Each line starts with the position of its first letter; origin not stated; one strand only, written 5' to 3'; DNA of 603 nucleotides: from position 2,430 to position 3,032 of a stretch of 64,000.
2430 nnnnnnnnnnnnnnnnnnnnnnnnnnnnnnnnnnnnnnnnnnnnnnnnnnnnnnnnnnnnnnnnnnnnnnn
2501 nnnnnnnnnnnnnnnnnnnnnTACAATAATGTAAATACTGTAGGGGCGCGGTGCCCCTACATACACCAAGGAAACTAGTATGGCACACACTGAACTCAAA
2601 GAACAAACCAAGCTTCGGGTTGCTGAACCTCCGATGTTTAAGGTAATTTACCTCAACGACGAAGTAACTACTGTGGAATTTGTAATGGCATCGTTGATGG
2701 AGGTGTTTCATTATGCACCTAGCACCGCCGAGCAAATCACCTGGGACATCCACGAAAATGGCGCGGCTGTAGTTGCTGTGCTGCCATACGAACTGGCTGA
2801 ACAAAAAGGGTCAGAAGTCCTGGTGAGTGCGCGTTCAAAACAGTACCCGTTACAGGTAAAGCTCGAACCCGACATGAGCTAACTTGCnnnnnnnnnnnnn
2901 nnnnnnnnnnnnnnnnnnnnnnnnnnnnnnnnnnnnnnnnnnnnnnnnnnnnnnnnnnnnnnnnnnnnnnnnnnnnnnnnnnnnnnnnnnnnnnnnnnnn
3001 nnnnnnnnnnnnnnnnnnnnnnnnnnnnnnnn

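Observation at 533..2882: Virus-encoded proteostasis and translation toolkit: ClpX, bS21, Hsp20 and ClpS in one block, with ClpP, GroES-like, IF-1, a bL12-CTD protein and a ppGpp hydrolase elsewhere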

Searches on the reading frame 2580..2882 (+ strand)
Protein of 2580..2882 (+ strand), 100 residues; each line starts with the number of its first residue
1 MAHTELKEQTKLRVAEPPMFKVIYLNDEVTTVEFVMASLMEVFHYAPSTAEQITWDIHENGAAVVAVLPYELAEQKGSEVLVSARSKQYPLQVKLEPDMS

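Call 4: search_protein_families(library=pfam, proteins=[window:2580-2882:+], max_evalue=0.01)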
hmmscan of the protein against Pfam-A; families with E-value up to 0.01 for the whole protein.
window:2580-2882:+ (100 aa): 1 family
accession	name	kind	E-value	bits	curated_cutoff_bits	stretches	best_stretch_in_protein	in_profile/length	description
PF02617.22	ClpS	-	2.1e-24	85.6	23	1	16-93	2-79/80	ATP-dependent Clp protease adaptor protein ClpS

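Call 9: search_protein_families(library=phrogs, proteins=[window:2580-2882:+], max_evalue=0.001)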
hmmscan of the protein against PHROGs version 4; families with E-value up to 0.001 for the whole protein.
window:2580-2882:+ (100 aa): 2 families
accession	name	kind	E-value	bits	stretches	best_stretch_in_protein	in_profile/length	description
phrog_27368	-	other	1.2e-17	64.8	1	3-93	6-97/102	ATP-dependent protease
phrog_15940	-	other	1e-07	33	1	6-75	61-130/177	ATP-dependent protease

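Call 11: search_dna_similar(query=window:2580-2882:+, collection=phages, mode=protein, max_rows=30)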
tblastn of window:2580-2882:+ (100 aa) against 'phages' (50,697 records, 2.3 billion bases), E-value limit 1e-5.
Records with a match: 19; places in all: 19; records where one place covers at least 80% of the query: 18.
Best place of each record, by identity: <60% 19.
By first word of the organism name: Pseudomonas 11; Yersinia 4; Acinetobacter 2; Ralstonia 1; Sinorhizobium 1.
By host as written in the record: - 9; Pseudomonas aeruginosa PAO1 5; Pseudomonas aeruginosa 3; Ralstonia solanacearum 1; Sinohrizobium meliloti NRRL L-50 1.
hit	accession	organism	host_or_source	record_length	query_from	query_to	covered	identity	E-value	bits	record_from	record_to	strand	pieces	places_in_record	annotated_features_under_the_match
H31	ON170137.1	Ralstonia phage YO084_1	Ralstonia solanacearum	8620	5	96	92%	35.9%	2e-8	56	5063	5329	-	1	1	record has no annotation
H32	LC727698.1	Pseudomonas phage sp. 30-3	Pseudomonas aeruginosa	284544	7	90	84%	35.7%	5e-9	57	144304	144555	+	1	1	hypothetical protein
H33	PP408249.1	Pseudomonas phage vB_Pa-PAC2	Pseudomonas aeruginosa PAO1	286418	7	90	84%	35.7%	5e-9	57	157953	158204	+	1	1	hypothetical protein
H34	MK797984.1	Pseudomonas phage vB_PaeM_PA5oct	-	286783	7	90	84%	35.7%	5e-9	57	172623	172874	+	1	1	ATP-dependent Clp protease adapter protein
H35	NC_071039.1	Pseudomonas phage vB_PaeM_PA5oct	-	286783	7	90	84%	35.7%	5e-9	57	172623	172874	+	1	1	ATP-dependent protease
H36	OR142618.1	Pseudomonas phage Callisto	Pseudomonas aeruginosa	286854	7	90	84%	35.7%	5e-9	57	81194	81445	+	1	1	clpS: ATP-dependent Clp protease adapter protein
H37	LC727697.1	Pseudomonas phage sp. 30-2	Pseudomonas aeruginosa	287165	7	90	84%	35.7%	5e-9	57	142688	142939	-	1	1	hypothetical protein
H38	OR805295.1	Pseudomonas phage Paride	Pseudomonas aeruginosa PAO1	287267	7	90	84%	35.7%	5e-9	57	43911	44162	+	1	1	ATP-dependent protease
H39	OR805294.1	Pseudomonas phage Ettore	Pseudomonas aeruginosa PAO1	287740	7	90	84%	35.7%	5e-9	57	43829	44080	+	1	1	ATP-dependent protease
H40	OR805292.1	Pseudomonas phage Cassandra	Pseudomonas aeruginosa PAO1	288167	7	90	84%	35.7%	5e-9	57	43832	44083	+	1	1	ATP-dependent protease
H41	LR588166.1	Pseudomonas phage vB_PaeM_MIJ3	-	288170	7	90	84%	35.7%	5e-9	57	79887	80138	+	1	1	clpS: ATP-dependent Clp protease adapter protein ClpS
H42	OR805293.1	Pseudomonas phage Deifobo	Pseudomonas aeruginosa PAO1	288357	7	90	84%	35.7%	5e-9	57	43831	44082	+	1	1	ATP-dependent protease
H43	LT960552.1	Yersinia phage fHe-Yen9-03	-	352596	8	97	90%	32.2%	7e-6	48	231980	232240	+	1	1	g318: hypothetical protein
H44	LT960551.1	Yersinia phage fHe-Yen9-04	-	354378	8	97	90%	32.2%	7e-6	48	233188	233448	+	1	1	g315: hypothetical protein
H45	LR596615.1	Yersinia phage fHe-Yen9-04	-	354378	8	97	90%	32.2%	7e-6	48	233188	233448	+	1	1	g315: hypothetical protein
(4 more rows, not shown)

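Call 31: search_solved_structures(query=window:2580-2882:+, show_alignments=4, max_evalue=0.001)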
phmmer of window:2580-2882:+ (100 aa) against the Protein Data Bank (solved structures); distinct sequences matched with E-value up to 0.001: 10.
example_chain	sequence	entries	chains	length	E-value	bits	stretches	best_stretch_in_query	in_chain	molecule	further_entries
3dnj_A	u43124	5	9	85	2.4e-14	57.1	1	16-98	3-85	ATP-dependent Clp protease adapter protein clpS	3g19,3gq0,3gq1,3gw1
3g1b_A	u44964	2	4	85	3.3e-14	56.6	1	16-98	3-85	ATP-dependent Clp protease adapter protein clpS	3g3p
2wa8_A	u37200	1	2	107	3.8e-11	46.8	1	9-96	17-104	ATP-DEPENDENT CLP PROTEASE ADAPTER PROTEIN CLPS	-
2w9r_A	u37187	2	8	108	3.9e-11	46.8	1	9-96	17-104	ATP-DEPENDENT CLP PROTEASE ADAPTER PROTEIN CLPS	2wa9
3o2b_A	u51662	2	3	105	4e-11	46.7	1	9-96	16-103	ATP-dependent Clp protease adaptor protein ClpS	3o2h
1mbu_C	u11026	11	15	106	4.1e-11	46.7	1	9-96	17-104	Protein yljA | ATP-dependent Clp protease adaptor protein clpS | ATP-dependent Clp protease adapter protein ClpS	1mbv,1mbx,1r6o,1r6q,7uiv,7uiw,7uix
4yjm_A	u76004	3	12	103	8e-11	45.8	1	7-98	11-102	ATP-dependent Clp protease adapter protein ClpS 2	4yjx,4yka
3o2o_A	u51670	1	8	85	1.5e-10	44.9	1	16-96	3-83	ATP-dependent Clp protease adaptor protein ClpS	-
1lzw_A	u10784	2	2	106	1.1e-09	42.1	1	9-96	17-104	Protein yljA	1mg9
3o1f_A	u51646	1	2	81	1.8e-09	41.5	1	19-96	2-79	ATP-dependent Clp protease adapter protein clpS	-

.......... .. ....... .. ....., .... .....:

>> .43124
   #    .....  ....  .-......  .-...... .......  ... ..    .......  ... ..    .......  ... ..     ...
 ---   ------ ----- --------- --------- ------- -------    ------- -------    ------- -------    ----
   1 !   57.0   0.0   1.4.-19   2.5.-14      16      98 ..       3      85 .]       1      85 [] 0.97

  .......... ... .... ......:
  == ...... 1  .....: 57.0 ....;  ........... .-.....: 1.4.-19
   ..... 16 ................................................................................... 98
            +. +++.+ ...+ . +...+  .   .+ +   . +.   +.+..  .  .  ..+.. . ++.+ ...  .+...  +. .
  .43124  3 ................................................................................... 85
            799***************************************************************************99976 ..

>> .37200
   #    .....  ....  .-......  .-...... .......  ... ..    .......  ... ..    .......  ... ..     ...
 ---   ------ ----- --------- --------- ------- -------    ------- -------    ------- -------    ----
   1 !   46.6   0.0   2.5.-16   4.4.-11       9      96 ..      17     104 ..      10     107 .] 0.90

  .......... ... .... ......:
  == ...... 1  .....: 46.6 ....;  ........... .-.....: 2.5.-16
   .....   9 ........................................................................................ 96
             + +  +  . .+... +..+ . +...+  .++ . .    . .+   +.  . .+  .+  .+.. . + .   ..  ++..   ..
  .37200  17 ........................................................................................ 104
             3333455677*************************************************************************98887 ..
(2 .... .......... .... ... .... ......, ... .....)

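Call 59: search_protein_families(library=ncbifam, proteins=[window:2580-2882:+], max_evalue=0.01)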
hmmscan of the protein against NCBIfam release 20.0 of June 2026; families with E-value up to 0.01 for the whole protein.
window:2580-2882:+ (100 aa): 9 families
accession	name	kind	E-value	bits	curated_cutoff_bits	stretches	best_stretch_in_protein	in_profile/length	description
NF000669.1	PRK00033.1-2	equivalog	2.4e-19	69.1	149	1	8-96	4-92/94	ATP-dependent Clp protease adapter ClpS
NF000672.0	PRK00033.1-5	equivalog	5.5e-18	64.9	112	1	5-96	11-102/104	ATP-dependent Clp protease adapter ClpS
NF000670.0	PRK00033.1-3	equivalog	1.2e-15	57.6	143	1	5-96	13-104/106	ATP-dependent Clp protease adapter ClpS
NF009564.0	PRK13019.1-4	equivalog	8.4e-15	54.9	143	1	6-98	8-100/101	ATP-dependent Clp protease adapter ClpS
NF009561.0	PRK13019.1-1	equivalog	1.4e-13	50.5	159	1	7-98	11-102/103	ATP-dependent Clp protease adapter ClpS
NF009563.0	PRK13019.1-3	equivalog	5.3e-10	39.1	117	1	7-75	14-83/101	ATP-dependent Clp protease adapter ClpS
NF000671.1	PRK00033.1-4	equivalog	5.2e-08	32.9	107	1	9-75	7-73/91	ATP-dependent Clp protease adapter ClpS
NF000668.1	PRK00033.1-1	equivalog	0.00031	20.8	86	1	22-71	7-56/77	ATP-dependent Clp protease adapter ClpS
NF009565.0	PRK13019.1-5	equivalog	0.00044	20.2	158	1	16-75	20-80/98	ATP-dependent Clp protease adapter ClpS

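Call 60: find_homologous_proteins(query=window:2580-2882:+, max_evalue=0.00001)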
Query window:2580-2882:+ (100 aa): 1651 proteins with E <= 0.00001 among 1651 candidates; the best 120 are listed.
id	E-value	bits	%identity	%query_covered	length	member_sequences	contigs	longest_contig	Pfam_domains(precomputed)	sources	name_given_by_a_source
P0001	1.7e-57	209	100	100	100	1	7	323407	PF02617.23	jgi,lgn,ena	-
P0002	3.2e-51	189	89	100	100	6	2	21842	PF02617.23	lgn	-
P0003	5.6e-50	185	87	100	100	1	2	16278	PF02617.23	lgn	-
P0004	1.1e-46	175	78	100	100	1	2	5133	PF02617.23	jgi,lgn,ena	-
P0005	2.8e-45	170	76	99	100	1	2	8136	PF02617.23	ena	-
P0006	1.4e-44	168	77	99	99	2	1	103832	PF02617.23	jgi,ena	-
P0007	1.2e-41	159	74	98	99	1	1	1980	PF02617.23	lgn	-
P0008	2.1e-39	152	70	99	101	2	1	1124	PF02617.23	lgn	-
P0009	2.9e-37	145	65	100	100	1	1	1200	PF02617.23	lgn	-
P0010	4.3e-37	144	68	100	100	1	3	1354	PF02617.23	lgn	-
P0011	9.0e-37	143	68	100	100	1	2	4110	PF02617.23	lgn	-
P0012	4.7e-36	141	69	100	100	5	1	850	PF02617.23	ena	-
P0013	2.7e-35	138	69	100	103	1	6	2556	PF02617.23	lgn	-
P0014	5.7e-35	137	66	100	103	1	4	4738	PF02617.23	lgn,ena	-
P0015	5.9e-35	137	66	100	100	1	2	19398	PF02617.23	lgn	-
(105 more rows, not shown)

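Call 61: find_encoding_contigs(protein=window:2580-2882:+, flank=10000, max_places=8)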
Protein window:2580-2882:+ (100 aa): 10 contigs read that carry it; 6 places shown.
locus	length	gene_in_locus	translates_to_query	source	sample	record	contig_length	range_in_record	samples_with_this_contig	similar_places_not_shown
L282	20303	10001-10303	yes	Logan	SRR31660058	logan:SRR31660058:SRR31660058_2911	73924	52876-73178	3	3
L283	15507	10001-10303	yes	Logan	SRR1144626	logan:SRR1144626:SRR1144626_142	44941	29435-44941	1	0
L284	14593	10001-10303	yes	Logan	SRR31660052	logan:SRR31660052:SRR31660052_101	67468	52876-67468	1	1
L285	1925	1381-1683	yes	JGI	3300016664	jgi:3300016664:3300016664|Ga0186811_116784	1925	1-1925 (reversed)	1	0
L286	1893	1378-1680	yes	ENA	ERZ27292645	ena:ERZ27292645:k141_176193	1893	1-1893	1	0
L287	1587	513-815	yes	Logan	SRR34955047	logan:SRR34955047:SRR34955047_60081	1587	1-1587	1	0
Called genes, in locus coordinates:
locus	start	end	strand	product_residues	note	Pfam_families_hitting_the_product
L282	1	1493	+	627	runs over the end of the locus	PF02867:Ribonuc_red_lgC (faint)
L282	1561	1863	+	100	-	-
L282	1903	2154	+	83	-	PF05488:PAAR_motif (weak)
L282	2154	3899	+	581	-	-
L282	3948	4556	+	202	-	PF07486:Hydrolase_2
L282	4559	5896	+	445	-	PF01068:DNA_ligase_A_M, PF14743:DNA_ligase_OB_2 (weak)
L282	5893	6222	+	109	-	-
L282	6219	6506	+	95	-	-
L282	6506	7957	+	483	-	-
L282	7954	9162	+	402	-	PF06689:zf-C4_ClpX, PF00493:MCM (weak), PF01078:Mg_chelatase (faint), PF05496:RuvB_N (weak), PF10431:ClpB_D2-small (faint), PF00004:AAA, PF07724:AAA_2, PF07728:AAA_5 (weak), +1 more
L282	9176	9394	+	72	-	PF01165:Ribosomal_S21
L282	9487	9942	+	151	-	PF00011:HSP20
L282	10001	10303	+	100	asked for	PF02617:ClpS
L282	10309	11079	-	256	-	-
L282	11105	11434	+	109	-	-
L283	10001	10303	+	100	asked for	PF02617:ClpS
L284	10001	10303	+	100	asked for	PF02617:ClpS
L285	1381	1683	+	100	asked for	PF02617:ClpS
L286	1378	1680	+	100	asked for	PF02617:ClpS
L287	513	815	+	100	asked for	PF02617:ClpS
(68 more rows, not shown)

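Call 93: predict_structure(alignment_id=A3)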
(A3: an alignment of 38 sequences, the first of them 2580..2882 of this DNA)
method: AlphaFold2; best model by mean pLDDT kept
length: 100 residues; sequences in the alignment: 38
mean_pLDDT: 82.8   pTM: 0.67
mean pLDDT of the five models: 82.8, 82.6, 80.2, 79.5, 73.8
residues with pLDDT >= 90: 52; 70-90: 30; 50-70: 11; < 50: 7
segments of 3 or more residues with pLDDT < 50: 1-7
pLDDT, mean of each block of 10 residues (from residue 1): 46 65 89 91 92 90 90 91 91 84
secondary structure, 60 per line:
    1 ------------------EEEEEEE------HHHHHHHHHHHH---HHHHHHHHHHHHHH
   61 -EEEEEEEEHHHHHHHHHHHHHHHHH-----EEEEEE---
elements in order: E19-25 H32-43 H47-60 E62-69 H70-86 E92-97
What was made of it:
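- On ClpS: Residues 1-17 have low pLDDT (call 93).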

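Call 96: fold_search(model_id=the predicted structure, library=pdb)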
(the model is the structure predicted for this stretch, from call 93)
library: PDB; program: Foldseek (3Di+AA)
matches with E <= 10: 346; with E <= 0.001: 36
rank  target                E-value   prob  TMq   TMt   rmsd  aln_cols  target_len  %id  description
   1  3gq0_A                3.9e-10  1.00  0.80  0.97   0.7        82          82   40  The structure of the Caulobacter crescentus clpS protease adaptor protein - apo structure with no peptide (released 2009-04-28)
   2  3g19_A                5.7e-10  1.00  0.80  0.95   1.1        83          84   40  The structure of the Caulobacter crescentus clpS protease adaptor protein in complex with LLL tripeptide (released 2009-04-28)
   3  1mbx_C                2.2e-09  1.00  0.78  0.89   0.9        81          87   38  CRYSTAL STRUCTURE ANALYSIS OF ClpSN WITH TRANSITION METAL ION BOUND (released 2002-12-11)
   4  3g3p_A                2.4e-09  1.00  0.79  0.96   0.9        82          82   40  The structure of the M53A Mutant of the Caulobacter crescentus CLPS in complex with a peptide containing an amino-term (released 2010-03-09)
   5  3gq1_A                2.9e-09  1.00  0.80  0.93   1.0        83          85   40  The structure of the caulobacter crescentus clpS protease adaptor protein in complex with a WLFVQRDSKE decapeptide (released 2009-05-05)
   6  2w9r_A                2.9e-09  1.00  0.84  0.86   1.2        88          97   35  Structural basis of N-end rule substrate recognition in Escherichia coli by the ClpAP adaptor protein ClpS (released 2009-04-28)
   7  1r6o_C                3.1e-09  1.00  0.78  0.83   0.9        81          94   38  ATP-dependent Clp protease ATP-binding subunit clpA/ATP-dependent Clp protease adaptor protein clpS (released 2005-02-15)
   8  3o2h_A                3.1e-09  1.00  0.80  0.84   1.1        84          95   37  E. coli ClpS in complex with a Leu N-end rule peptide (released 2011-12-14)
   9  1r6q_D                3.3e-09  1.00  0.77  0.83   1.1        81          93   38  ClpNS with fragments (released 2005-02-15)
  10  2wa8_A                3.7e-09  1.00  0.81  0.91   1.0        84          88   37  Structural basis of N-end rule substrate recognition in Escherichia coli by the ClpAP adaptor protein ClpS - The Phe p (released 2009-04-28)
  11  2wa8_C                3.9e-09  1.00  0.84  0.82   2.5        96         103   33  Structural basis of N-end rule substrate recognition in Escherichia coli by the ClpAP adaptor protein ClpS - The Phe p (released 2009-04-28)
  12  1lzw_A                4.2e-09  1.00  0.78  0.85   6.4        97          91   33  Structural basis of ClpS-mediated switch in ClpA substrate recognition (released 2002-11-27)
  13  1r6o_D                5.1e-09  1.00  0.77  0.82   1.0        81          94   38  ATP-dependent Clp protease ATP-binding subunit clpA/ATP-dependent Clp protease adaptor protein clpS (released 2005-02-15)
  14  3o2b_A                5.4e-09  1.00  0.79  0.93   0.8        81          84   38  E. coli ClpS in complex with a Phe N-end rule peptide (released 2011-12-14)
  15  1mbu_C                5.4e-09  1.00  0.78  0.90   0.9        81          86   38  Crystal Structure Analysis of ClpSN heterodimer (released 2002-12-11)
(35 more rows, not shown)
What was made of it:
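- On ClpS: The model has core pLDDT about 90 and matches 3gq0 with TM 0.97 and rmsd 0.7 Å (calls 93, 96).
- Checked: ClpS, 2580-2882 (+): Pfam 85.6 bits against 23; the AlphaFold model matches Caulobacter ClpS with TM 0.97 and rmsd 0.7 Å (calls 4, 93, 96).
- ClpS fold: TM 0.97, rmsd 0.7 Å to Caulobacter ClpS, and rmsd 0.9 Å to ClpS chains from ClpS-ClpA N-domain complexes (call 96).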
